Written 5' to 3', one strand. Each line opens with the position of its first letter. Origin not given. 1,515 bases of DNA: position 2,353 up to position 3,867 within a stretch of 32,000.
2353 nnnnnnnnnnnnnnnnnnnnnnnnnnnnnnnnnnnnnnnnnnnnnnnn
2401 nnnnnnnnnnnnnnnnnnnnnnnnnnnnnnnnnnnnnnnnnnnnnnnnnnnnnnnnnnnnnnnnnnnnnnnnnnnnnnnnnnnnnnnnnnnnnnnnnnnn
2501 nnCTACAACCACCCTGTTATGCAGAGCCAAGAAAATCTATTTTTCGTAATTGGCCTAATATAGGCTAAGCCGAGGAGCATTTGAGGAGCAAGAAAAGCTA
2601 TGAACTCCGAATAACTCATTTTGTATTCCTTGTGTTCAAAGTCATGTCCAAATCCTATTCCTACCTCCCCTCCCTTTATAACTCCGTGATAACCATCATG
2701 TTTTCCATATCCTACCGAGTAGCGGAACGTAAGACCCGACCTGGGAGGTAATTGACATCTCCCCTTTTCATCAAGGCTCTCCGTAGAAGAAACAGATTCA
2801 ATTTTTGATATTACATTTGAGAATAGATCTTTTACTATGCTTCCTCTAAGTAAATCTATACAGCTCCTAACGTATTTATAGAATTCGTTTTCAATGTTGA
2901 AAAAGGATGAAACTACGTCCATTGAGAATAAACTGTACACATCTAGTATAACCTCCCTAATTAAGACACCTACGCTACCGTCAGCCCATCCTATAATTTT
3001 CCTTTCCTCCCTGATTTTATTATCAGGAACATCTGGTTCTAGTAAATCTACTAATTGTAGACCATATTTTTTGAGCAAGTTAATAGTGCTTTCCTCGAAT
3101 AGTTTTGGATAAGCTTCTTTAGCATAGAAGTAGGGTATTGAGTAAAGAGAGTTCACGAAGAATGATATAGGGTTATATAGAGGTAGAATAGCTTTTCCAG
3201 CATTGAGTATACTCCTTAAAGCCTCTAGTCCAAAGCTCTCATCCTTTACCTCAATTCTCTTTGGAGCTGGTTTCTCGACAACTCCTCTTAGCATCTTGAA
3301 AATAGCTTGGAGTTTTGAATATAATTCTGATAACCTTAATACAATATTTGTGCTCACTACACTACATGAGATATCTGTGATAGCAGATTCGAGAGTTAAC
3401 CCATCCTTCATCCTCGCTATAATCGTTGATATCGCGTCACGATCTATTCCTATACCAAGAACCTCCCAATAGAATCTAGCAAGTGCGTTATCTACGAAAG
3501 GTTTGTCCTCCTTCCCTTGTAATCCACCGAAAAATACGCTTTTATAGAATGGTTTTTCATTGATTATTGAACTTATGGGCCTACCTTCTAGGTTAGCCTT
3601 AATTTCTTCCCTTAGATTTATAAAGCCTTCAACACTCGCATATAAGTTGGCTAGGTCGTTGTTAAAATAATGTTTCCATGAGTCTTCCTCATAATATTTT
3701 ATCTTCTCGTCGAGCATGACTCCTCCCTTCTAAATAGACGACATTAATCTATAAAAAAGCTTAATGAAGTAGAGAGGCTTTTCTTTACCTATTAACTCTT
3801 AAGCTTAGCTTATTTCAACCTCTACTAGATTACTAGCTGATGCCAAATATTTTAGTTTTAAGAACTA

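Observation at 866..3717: Intact, translationally coupled two-gene ORFan operon with a nuclease-like effector inside a decayed mobile element: candidate undescribed defence or MGE-maintenance system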

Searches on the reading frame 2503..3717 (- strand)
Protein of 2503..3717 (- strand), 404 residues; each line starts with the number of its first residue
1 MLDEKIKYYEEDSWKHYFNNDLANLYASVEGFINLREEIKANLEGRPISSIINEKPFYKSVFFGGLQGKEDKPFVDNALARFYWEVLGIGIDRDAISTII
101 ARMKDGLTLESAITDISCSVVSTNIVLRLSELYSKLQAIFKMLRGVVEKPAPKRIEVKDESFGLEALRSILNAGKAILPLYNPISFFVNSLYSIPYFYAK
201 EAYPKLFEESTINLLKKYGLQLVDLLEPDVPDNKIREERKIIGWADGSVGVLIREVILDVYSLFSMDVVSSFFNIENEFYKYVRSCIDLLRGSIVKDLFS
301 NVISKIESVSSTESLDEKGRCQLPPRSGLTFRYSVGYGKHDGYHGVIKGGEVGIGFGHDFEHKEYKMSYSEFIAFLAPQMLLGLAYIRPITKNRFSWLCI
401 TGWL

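Call 5: search_protein_families(library=pfam, proteins=[window:2503-3717:-], max_evalue=1)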
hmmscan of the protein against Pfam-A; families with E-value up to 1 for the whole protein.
window:2503-3717:- (404 aa): 2 families
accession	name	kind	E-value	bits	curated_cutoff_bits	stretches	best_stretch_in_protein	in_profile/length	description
PF06292.23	MUN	-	0.041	13.3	24.2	1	266-309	354-389/473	MUN domain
PF08623.16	TIP120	-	0.079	13.2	25.9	1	87-177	54-144/166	TATA-binding protein interacting (TIP20)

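Call 6: search_protein_families(library=phrogs, proteins=[window:2503-3717:-], max_evalue=1)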
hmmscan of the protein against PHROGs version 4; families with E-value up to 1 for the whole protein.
window:2503-3717:- (404 aa): 1 family
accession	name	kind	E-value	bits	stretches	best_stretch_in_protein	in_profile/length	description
phrog_37474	-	unknown function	0.18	9.9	1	217-312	1585-1683/2087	-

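Call 7: search_protein_families(library=padloc, proteins=[window:2503-3717:-], max_evalue=1)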
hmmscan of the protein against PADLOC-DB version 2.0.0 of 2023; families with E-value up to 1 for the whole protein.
window:2503-3717:- (404 aa): 0 families

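Call 8: search_protein_families(library=ncbifam, proteins=[window:2503-3717:-], max_evalue=1)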
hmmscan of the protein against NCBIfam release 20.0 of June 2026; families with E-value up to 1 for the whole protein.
window:2503-3717:- (404 aa): 0 families

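Call 11: find_homologous_proteins(query=window:2503-3717:-, max_evalue=0.01)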
Query window:2503-3717:- (404 aa): 30 proteins with E <= 0.01 among 6787 candidates.
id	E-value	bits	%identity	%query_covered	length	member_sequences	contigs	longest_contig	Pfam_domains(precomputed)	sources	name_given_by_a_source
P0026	3.9e-268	907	100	100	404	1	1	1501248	-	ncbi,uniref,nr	ncbi:hypothetical protein [Pyrodictium occultum]|uniref:hypothetical protein n=1 Tax=Pyrodictium occ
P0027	4.6e-217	739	81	100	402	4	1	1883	-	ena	-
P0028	6.9e-213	725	79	100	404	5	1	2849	-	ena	-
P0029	2.0e-211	720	79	100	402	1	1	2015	-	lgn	-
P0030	1.5e-209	714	77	100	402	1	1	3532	-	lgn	-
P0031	2.4e-209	713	78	100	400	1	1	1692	-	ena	-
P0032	4.9e-208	709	77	100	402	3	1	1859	-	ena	-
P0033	1.1e-185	636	73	100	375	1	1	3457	-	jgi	-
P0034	1.0e-129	451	53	100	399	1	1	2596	-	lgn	-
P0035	7.2e-128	445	51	100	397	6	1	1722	-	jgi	-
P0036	3.1e-126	440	52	100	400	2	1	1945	-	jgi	-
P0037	4.0e-124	433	51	100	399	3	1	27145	-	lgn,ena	-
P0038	8.2e-124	432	51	100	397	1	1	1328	-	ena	-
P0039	1.7e-122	427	52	100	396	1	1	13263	-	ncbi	-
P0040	3.7e-122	426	50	100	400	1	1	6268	-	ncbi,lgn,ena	-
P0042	3.3e-119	417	51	100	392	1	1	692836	-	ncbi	-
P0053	1.9e-103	365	45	100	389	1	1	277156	-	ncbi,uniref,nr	ncbi:hypothetical protein QPL79_05910 [Ignisphaera sp. 4213-co]|uniref:Uncharacterized protein n=1 T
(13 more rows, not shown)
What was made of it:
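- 2503..3717 (-): Gene A, 404 aa. It is the conserved partner protein: mostly helical with a small C-terminal beta domain, and with no known family or fold neighbour. It has a 100% match to a P. occultum hypothetical protein (call 11).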

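Call 24: predict_structure(alignment_id=A2)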
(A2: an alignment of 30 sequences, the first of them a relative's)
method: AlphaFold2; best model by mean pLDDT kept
length: 404 residues; sequences in the alignment: 30
mean_pLDDT: 92.9   pTM: 0.91
mean pLDDT of the five models: 92.9, 92.4, 92.0, 91.5, 91.2
residues with pLDDT >= 90: 340; 70-90: 51; 50-70: 7; < 50: 6
segments of 3 or more residues with pLDDT < 50: 67-72
pLDDT, mean of each block of 10 residues (from residue 1): 90 98 98 96 94 92 64 65 94 88 88 92 96 98 95 92 95 98 98 97 97 98 94 91 97 98 94 92 94 86 95 95 93 95 94 94 94 96 97 95 91
secondary structure, 60 per line:
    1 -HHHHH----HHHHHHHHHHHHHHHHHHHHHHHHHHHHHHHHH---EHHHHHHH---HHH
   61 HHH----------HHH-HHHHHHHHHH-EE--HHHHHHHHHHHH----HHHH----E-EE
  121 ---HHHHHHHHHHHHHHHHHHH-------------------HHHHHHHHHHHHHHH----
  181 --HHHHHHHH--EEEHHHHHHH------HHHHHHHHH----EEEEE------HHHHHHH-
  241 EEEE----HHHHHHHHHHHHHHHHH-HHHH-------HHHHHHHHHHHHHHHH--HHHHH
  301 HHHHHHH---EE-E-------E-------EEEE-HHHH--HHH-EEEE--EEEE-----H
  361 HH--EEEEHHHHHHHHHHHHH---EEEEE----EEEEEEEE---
elements in order: H2-6 H11-43 H48-54 H58-63 H78-87 H93-104 H109-112 H124-142 H162-176 H183-190 E193-195 H196-202 H209-217 E222-226 H233-239 E241-244 H249-265 H267-270 H278-293 H296-307 E330-333 H335-338 E345-348 E351-354 E365-368 H369-381 E385-389 E394-401
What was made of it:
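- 2503..3717 (-): The AF2 model has pLDDT 92.9 and pTM 0.91 (call 24).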

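Call 27: fold_search(model_id=the predicted structure, library=pdb)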
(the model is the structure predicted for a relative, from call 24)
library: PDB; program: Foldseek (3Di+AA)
matches with E <= 10: 65; with E <= 0.001: 0
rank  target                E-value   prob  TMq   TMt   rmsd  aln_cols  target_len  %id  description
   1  1p4x                  6.0e-01  0.11  0.17  0.23  15.3       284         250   14  Crystal structure of SarS protein from Staphylococcus Aureus (released 2003-07-08)
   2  9a6f_A                1.2e+00  0.07  0.16  0.24  23.6       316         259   11  Integrative model of CODY-YPPF by crosslinking MS and deep learning (released 2024-09-18)
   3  3pev_B                1.3e+00  0.04  0.10  0.12  20.4       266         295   12  S. cerevisiae Dbp5 L327V C-terminal domain bound to Gle1 and IP6 (released 2011-03-23)
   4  6cnz_A                1.7e+00  0.08  0.12  0.27  18.4       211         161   13  Crystal Structure of Chorismate Mutase from Burkholderia thailandensis (released 2018-03-21)
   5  7xf2_B                1.7e+00  0.01  0.10  0.10  29.6       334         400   14  Cry-EM structure of vp51 in white spot syndrome virus capsid (released 2023-04-05)
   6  5lnh_A                1.9e+00  0.06  0.16  0.23  24.2       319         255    9  Structure of full length Unliganded CodY from Bacillus subtilis (released 2017-01-11)
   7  8c7t_A                2.2e+00  0.04  0.15  0.21  24.3       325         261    7  Unliganded transcriptional pleiotropic repressor CodY from Enterococcus faecalis (released 2023-06-28)
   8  9olq_A                2.8e+00  0.02  0.09  0.13  20.9       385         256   13  Designed allosteric facilitated dissociation switch AS1_K46L_E50W_K172W_E173Y in complex state THE (released 2025-08-20)
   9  9dd0_C                3.1e+00  0.01  0.10  0.13  18.8       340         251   11  Designed allosteric facilitated dissociation switch AS1 in complex state TH with methylated lysines, crystal #2 (released 2025-08-20)
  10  8c7o_A                3.8e+00  0.04  0.17  0.24  23.9       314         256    9  Unliganded transcriptional pleiotropic repressor CodY from Staphylococcus aureus (released 2023-06-28)
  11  5loe_B                3.8e+00  0.03  0.16  0.24  25.3       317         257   10  Structure of full length Cody from Bacillus subtilis in complex with Ile (released 2017-01-11)
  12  8up1_A                3.8e+00  0.01  0.12  0.13  18.3       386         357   11  CryoEM Structure of Allosterically Switchable De Novo Protein sr322, In Closed State without Effector Peptide (released 2024-08-14)
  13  8yn1_C                4.0e+00  0.06  0.11  0.11   7.1        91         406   15  Cryo-EM structure of NRG1A(LRR) in complex with EDS1-SAG101-(ADPr-ATP) (released 2024-12-11)
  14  8yn0_D                4.0e+00  0.06  0.11  0.11   6.5        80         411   12  Crystal structure of NRG1C in complex with EDS1-SAG101-(ADPr-ATP) (released 2024-12-11)
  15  8j1b_A                4.0e+00  0.03  0.12  0.09  16.5       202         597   13  GSK101 and Ruthenium Red bound state of mTRPV4 (released 2023-08-09)
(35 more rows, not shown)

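Call 34: find_related_loci(query=A2, collection=genome_contigs, flank=10000)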
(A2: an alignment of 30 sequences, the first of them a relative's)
Query A2 (404 aa) in genome_contigs; peptide patterns used: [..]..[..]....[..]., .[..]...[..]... (x = any residue, [..] = any of these).
74 stretches matched a pattern; 10 encode a relative of the query (tblastn E <= 1e-3); 10 distinct loci.
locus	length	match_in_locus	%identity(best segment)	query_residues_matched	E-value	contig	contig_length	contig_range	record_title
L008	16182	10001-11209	79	1-404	0e+0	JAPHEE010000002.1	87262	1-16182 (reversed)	MAG: Candidatus Alkanophaga volatiphilum isolate MCA70_species_1 c_000000000002, whole genome shotgun sequence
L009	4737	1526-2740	41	2-403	9e-102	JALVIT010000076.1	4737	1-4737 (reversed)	MAG: Desulfurococcales archaeon isolate A1_metabat1_scaf2bin.151 A1_NODE_20370_length_4737_cov_9.677440, whole genome sh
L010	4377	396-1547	41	2-403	2e-99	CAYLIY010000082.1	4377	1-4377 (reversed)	MAG TPA_asm: uncultured Nitrososphaeria archaeon isolate binchicken_co184_20 genome assembly, contig: NODE_43756_length_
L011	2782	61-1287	40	2-403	2e-99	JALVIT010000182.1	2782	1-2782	MAG: Desulfurococcales archaeon isolate A1_metabat1_scaf2bin.151 A1_NODE_62692_length_2782_cov_2.234275, whole genome sh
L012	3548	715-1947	39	2-403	4e-93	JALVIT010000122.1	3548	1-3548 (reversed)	MAG: Desulfurococcales archaeon isolate A1_metabat1_scaf2bin.151 A1_NODE_38055_length_3548_cov_1.849167, whole genome sh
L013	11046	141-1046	45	89-403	2e-82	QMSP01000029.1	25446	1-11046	MAG: Thermoprotei archaeon isolate B12_G16 B12_Guay16_scaffold_00743, whole genome shotgun sequence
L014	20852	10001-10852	32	11-283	6e-34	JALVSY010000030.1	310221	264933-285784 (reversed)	MAG: Pyrodictiaceae archaeon isolate M1_maxbin2_scaf2bin.012 M1_NODE_4_length_310221_cov_161.796213, whole genome shotgu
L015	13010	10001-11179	27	5-387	1e-27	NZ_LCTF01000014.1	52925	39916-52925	Caldivirga sp. MU80 contig_32, whole genome shotgun sequence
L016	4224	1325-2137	28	6-283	4e-27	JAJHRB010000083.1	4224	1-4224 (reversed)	MAG: Thermoproteaceae archaeon isolate Bin S10 scaffold_5582_c1, whole genome shotgun sequence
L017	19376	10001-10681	26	2-229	5e-14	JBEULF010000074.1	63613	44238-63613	MAG: Sulfolobales archaeon isolate KC_007 contig74, whole genome shotgun sequence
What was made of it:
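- One MAG holds multiple divergent copies (call 34).
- Tried and rejected: Island presence or absence among Pyrodictium strains is therefore untested (call 34).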

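Call 35: find_related_loci(query=A2, collection=viral_contigs, flank=10000)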
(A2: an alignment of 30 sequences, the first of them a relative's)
Query A2 (404 aa) in viral_contigs; peptide patterns used: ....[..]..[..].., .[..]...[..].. (x = any residue, [..] = any of these).
43 stretches matched a pattern, but none encodes a relative of the query by tblastn (E <= 1e-3).

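Call 36: search_solved_structures(query=A2, max_evalue=10)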
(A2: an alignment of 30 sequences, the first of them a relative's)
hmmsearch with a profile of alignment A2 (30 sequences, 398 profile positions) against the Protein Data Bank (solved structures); distinct sequences matched with E-value up to 10: 0.

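Call 40: search_protein_families(library=pfam, alignment_id=A2, max_evalue=1)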
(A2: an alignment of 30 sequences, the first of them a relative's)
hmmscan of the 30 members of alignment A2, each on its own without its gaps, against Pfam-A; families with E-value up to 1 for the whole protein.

A. member 1, P0026 (404 aa): 2 families
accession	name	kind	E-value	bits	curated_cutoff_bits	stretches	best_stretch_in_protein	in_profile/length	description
PF06292.23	MUN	-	0.041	13.3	24.2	1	266-309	354-389/473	MUN domain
PF08623.16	TIP120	-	0.079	13.2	25.9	1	87-177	54-144/166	TATA-binding protein interacting (TIP20)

B. families by the number of members that match (of 30 scanned): 11 families
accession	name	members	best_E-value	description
PF06292.23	MUN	7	0.00087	MUN domain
PF08954.16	Trimer_CC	6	0.0049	Trimerisation motif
PF21918.1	cas_Cpf1_2nd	5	0.0058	CRISPR-associated endonuclease Cpf1 REC2 domain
PF03439.18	Spt5-NGN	3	0.031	Early transcription elongation factor of RNA pol II, NGN section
PF09822.16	ABC_transp_aux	2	0.093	ABC-type uncharacterized transport system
PF02381.23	MraZ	2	0.13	MraZ protein, putative antitoxin-like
PF25622.1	Phi29_MCP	1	0.018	Phi29-like phage major capsid protein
PF08623.16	TIP120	1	0.079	TATA-binding protein interacting (TIP20)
PF24122.1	Cas8b_C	1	0.1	Type I-B CRISPR Cas8b C-terminal domain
PF07160.18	SKA1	1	0.11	Spindle and kinetochore-associated protein 1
PF18077.6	DUF5595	1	0.22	Domain of unknown function (DUF5595)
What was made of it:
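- On Type II toxin-antitoxin systems: A is 404 aa with no domain hit (calls 5-8, 40).
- Tried and rejected: Weak recurrent Pfam hits (MUN, Cpf1 REC2) are helical-bundle noise (call 40).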

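Call 44: fold_search(model_id=the predicted structure, library=viral)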
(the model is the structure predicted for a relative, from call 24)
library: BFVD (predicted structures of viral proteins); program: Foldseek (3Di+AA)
matches with E <= 10: 108; with E <= 0.001: 0
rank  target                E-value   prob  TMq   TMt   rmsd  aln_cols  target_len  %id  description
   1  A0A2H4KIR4            1.2e-01  0.04  0.09  0.07  23.9       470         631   11  (no name in the UniProt tables at hand)
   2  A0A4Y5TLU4            7.5e-01  0.05  0.11  0.13  24.0       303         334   10  (no name in the UniProt tables at hand)
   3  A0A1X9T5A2            9.1e-01  0.03  0.09  0.10  24.5       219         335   13  Uncharacterized protein [Ranid herpesvirus 3]
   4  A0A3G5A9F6            1.0e+00  0.08  0.14  0.13  14.0       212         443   10  Superfamily II helicase [Hyperionvirus sp.]
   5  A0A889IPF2            1.0e+00  0.02  0.09  0.11  29.1       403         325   11  (no name in the UniProt tables at hand)
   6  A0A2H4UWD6            1.1e+00  0.05  0.14  0.10  14.7       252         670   10  DEXDc helicase-primase [Bodo saltans virus]
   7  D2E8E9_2              1.2e+00  0.02  0.12  0.07  23.0       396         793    9  (no name in the UniProt tables at hand)
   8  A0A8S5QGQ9            1.4e+00  0.05  0.15  0.21  21.2       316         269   10  Uncharacterized protein [Myoviridae sp. ctdNl2]
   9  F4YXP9                1.6e+00  0.15  0.15  0.19  12.3       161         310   12  DUF6456 domain-containing protein [Roseobacter phage RDJL Phi 1]
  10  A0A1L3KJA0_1          2.0e+00  0.03  0.10  0.06  18.6       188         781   11  (no name in the UniProt tables at hand)
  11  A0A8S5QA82            2.0e+00  0.01  0.08  0.05  28.0       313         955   14  Large polyvalent protein associated domain 38 [Podoviridae sp. ctsfx1]
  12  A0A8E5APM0            2.1e+00  0.02  0.10  0.08  21.8       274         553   13  Protein ORF20 [Anguillid herpesvirus 1]
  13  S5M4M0                2.3e+00  0.08  0.12  0.17  12.3       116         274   14  Uncharacterized protein [Bacillus phage JL]
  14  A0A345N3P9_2          2.3e+00  0.02  0.12  0.06  20.4       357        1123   11  (no name in the UniProt tables at hand)
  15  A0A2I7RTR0            2.5e+00  0.02  0.10  0.13  12.7       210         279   10  (no name in the UniProt tables at hand)
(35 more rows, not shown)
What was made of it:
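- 2503..3717 (-): Foldseek against PDB and BFVD finds nothing, best E 0.6 and 0.12 (calls 27, 44).
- Tried and rejected: PDB and BFVD Foldseek searches and a PDB sequence profile search found nothing (calls 27, 36, 44).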

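Call 48: search_protein_families(library=pfam, proteins=[L015:9084-9968:+, L014:8678-9592:+, L017:9191-9937:+, L017:9977-11134:+, L015:7965-8975:-, L014:7266-8057:-, L017:8380-9099:-, L017:11204-12181:-], max_evalue=0.1)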
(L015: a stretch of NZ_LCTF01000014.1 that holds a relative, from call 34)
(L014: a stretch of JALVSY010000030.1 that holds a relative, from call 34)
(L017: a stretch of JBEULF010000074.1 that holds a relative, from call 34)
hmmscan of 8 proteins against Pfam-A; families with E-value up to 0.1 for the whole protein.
L015:9084-9968:+ (294 aa): 0 families

L014:8678-9592:+ (304 aa): 3 families
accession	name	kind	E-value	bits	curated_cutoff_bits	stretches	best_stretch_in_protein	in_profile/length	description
PF20881.2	G1_gp67_C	-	0.038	14.9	27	0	138-199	29-90/100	Phage G1 gp67, C-terminal domain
PF10224.14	DUF2205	-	0.063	13.8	26.7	0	265-294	23-52/75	Short coiled-coil protein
PF16762.11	RHH_6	-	0.074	14.1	27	0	213-288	1-71/77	Ribbon-helix-helix domain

L017:9191-9937:+ (248 aa): 16 families
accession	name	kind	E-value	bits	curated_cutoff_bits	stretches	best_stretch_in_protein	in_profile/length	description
PF05701.16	WEMBL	-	9.3e-05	21.8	35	1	12-81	243-313/562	Weak chloroplast movement under blue light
PF07464.16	ApoLp-III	-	0.00028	21.5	36.3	1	30-109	2-78/146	Apolipophorin-III precursor (apoLp-III)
PF06103.16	DUF948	-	0.0013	19.3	37.2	0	56-93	46-83/89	Bacterial protein of unknown function (DUF948)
PF24564.1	DUF7605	-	0.0017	18.8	27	1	33-118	48-132/183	Domain of unknown function (DUF7605)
PF14942.11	Muted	-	0.0063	17.2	26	0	60-119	71-131/146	Organelle biogenesis, Muted-like protein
PF19191.5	HEF_HK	-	0.0077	17.1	24.1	1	52-81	6-35/67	HEF_HK domain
PF01402.27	RHH_1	-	0.011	16.1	20.5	1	178-204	3-28/39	Ribbon-helix-helix protein, copG family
PF18199.6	Dynein_C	-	0.014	15.1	25.7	1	18-93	30-110/309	Dynein heavy chain C-terminal domain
PF04513.17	Baculo_PEP_C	-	0.015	15.8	38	0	60-116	37-83/140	Baculovirus polyhedron envelope protein, PEP, C terminus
PF01442.23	Apolipoprotein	-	0.016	15.4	90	1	15-118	58-165/190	Apolipoprotein A1/A4/E domain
PF17723.7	RHH_8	-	0.021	15.3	25.4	0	179-243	8-72/119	Ribbon-Helix-Helix transcriptional regulator family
PF07295.17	DUF1451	-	0.026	15.1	26.1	1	60-116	8-66/146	Zinc-ribbon containing domain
PF09403.15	FadA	-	0.046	14.6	28.5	1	28-82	33-87/99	Adhesion protein FadA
PF09548.15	Spore_III_AB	-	0.055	13.9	32.5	0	62-115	29-84/170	Stage III sporulation protein AB (spore_III_AB)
PF05478.16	Prominin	-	0.079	11.5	34.3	0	53-184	259-400/799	Prominin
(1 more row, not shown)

L017:9977-11134:+ (385 aa): 1 family
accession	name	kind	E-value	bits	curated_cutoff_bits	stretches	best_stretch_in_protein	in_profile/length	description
PF09045.15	L27_2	-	0.041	14.3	27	1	297-334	4-41/58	L27_2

L015:7965-8975:- (336 aa): 5 families
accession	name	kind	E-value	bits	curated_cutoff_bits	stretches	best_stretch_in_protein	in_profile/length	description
PF14338.12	Mrr_N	-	0.0015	19.1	29.5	1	66-94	57-85/87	Mrr N-terminal domain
PF12802.13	MarR_2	-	0.0025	18.4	27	0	59-78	33-52/61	MarR family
PF13338.12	AbiEi_4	-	0.0031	18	25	1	42-84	10-46/49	Transcriptional regulator, AbiEi antitoxin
PF21100.3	MCM_C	-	0.0058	16.9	27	1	44-86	17-63/64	MCM protein C-terminal winged helix-turn-helix domain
PF19148.5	DUF5830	-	0.085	13.3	26.8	0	111-188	12-87/114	Family of unknown function (DUF5830)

L014:7266-8057:- (263 aa): 0 families

L017:8380-9099:- (239 aa): 2 families
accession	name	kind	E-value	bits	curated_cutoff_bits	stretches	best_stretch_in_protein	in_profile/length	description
PF00702.32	Hydrolase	-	4.2e-05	24.5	26.4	1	9-156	4-156/191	haloacid dehalogenase-like hydrolase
PF13419.12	HAD_2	-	0.00091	19.8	23.8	1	68-148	51-129/178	Haloacid dehalogenase-like hydrolase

L017:11204-12181:- (325 aa): 24 families
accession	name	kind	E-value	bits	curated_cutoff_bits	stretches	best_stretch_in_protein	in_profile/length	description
PF03308.22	MeaB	-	1.7e-82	277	23.1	1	22-284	3-267/273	Methylmalonyl Co-A mutase-associated GTPase MeaB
PF03266.21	NTPase_1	-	8.7e-06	26.1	23.9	1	55-85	2-33/168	NTPase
PF02492.25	cobW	-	1.1e-05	25.5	20.7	1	54-156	2-95/180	CobW/HypB/UreG, nucleotide-binding domain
PF07693.20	KAP_NTPase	-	1.6e-05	24.8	20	1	37-92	3-60/293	KAP family P-loop domain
PF03029.23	ATP_bind_1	-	4.6e-05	23.8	27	1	57-92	1-36/240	Conserved hypothetical ATP binding protein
PF13401.12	AAA_22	-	6.4e-05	23.7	27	1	52-100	5-51/130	AAA domain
PF01656.29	CbiA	-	0.00013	22.3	25.4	1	59-208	6-54/125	CobQ/CobB/MinD/ParA nucleotide binding domain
PF13245.12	AAA_19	-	0.00014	22.5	25.1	1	51-87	10-48/134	AAA domain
PF03205.20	MobB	-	0.00046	20.5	26.6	1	54-86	1-33/133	Molybdopterin guanine dinucleotide synthesis protein B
PF00005.33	ABC_tran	-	0.00096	20.2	25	1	53-115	12-74/137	ABC transporter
PF01926.29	MMR_HSR1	-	0.0011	19.5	21.9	1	55-90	2-36/113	50S ribosome-binding GTPase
PF00448.28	SRP54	-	0.0017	18.4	22.7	1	54-89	3-38/196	SRP54-type protein, GTPase domain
PF24883.2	NPHP3_N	-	0.0023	18.6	24.8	1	48-88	18-58/164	Nephrocystin 3, N-terminal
PF20720.3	nSTAND3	-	0.0026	17.9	27.2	1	52-83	17-48/155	Novel STAND NTPase 3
PF00009.33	GTP_EFTU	-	0.0032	17.5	26.5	0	189-252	120-185/188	Elongation factor Tu GTP binding domain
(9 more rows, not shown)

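Call 54: find_encoding_contigs(protein=P0042, flank=10000, max_places=2)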
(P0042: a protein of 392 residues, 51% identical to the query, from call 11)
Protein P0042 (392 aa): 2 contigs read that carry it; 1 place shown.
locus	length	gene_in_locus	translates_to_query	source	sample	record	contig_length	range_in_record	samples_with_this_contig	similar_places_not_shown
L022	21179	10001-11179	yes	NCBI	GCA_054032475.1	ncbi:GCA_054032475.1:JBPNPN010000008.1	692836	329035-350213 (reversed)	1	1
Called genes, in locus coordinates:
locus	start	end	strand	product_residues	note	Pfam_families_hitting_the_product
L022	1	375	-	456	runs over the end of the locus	PF01523:PmbA_TldD_1st (weak), PF19290:PmbA_TldD_2nd, PF19289:PmbA_TldD_3rd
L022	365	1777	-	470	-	PF01523:PmbA_TldD_1st, PF19290:PmbA_TldD_2nd, PF19289:PmbA_TldD_3rd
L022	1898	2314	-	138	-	-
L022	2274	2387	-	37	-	-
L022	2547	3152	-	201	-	PF01596:Methyltransf_3 (weak), PF13578:Methyltransf_24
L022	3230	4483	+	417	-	PF13439:Glyco_transf_4, PF00534:Glycos_transf_1, PF13692:Glyco_trans_1_4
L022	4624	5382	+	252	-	PF04989:RMNT_CmcI, PF13578:Methyltransf_24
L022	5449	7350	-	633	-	PF05707:Zot (faint), PF01580:FtsK_SpoIIIE (faint), PF01935:DUF87, PF05872:HerA_C (faint), PF00004:AAA (faint)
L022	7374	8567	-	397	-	PF09376:NurA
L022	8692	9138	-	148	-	-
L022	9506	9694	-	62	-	-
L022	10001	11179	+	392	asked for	-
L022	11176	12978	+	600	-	-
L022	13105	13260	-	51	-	-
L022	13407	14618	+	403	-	PF03787:RAMPs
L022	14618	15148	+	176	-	-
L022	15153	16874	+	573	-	-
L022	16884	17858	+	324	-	PF03787:RAMPs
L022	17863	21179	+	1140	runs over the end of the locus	PF12469:Cmr2_N, PF22335:Cas10-Cmr2_palm2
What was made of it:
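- Closest known: CARF/SAVED-nuclease effectors of type III CRISPR. Same: One locus lies next to a type III-B Cmr module (call 54).
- NurA/HerA and type III-B Cmr (L022, call 54). It is adjacent to NurA/HerA in L022 (call 54).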

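Call 55: find_encoding_contigs(protein=P0053, flank=10000, max_places=2)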
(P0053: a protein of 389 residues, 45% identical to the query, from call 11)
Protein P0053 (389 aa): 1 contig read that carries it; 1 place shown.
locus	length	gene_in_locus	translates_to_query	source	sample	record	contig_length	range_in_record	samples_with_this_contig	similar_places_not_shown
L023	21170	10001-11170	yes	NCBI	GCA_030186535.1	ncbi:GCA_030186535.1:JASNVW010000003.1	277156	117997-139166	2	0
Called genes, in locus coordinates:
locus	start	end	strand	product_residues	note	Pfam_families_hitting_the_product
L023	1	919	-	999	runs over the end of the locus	PF06634:DUF1156, PF03602:Cons_hypoth95 (faint)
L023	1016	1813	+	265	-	-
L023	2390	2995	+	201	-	-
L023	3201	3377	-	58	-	-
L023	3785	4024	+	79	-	-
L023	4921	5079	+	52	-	-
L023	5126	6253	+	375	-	PF13175:AAA_15 (weak), PF13304:AAA_21 (weak)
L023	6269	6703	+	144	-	-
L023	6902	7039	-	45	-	-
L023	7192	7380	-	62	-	-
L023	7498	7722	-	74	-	PF01954:AF2212-like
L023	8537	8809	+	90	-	-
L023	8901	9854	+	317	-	PF01637:ATPase_2, PF13173:AAA_14, PF13401:AAA_22 (weak)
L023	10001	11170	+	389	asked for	-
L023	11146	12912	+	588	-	-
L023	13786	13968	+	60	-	-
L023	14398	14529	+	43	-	PF02697:VAPB_antitox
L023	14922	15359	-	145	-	PF01850:PIN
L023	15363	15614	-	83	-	-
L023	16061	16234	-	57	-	-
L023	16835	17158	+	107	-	PF01909:NTP_transf_2, PF18765:Polbeta (weak)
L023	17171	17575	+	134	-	PF05168:HEPN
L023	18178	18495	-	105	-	-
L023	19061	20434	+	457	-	PF07969:Amidohydro_3 (faint), PF01979:Amidohydro_1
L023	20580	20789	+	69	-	-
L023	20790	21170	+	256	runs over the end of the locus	PF13175:AAA_15 (weak), PF13304:AAA_21 (weak)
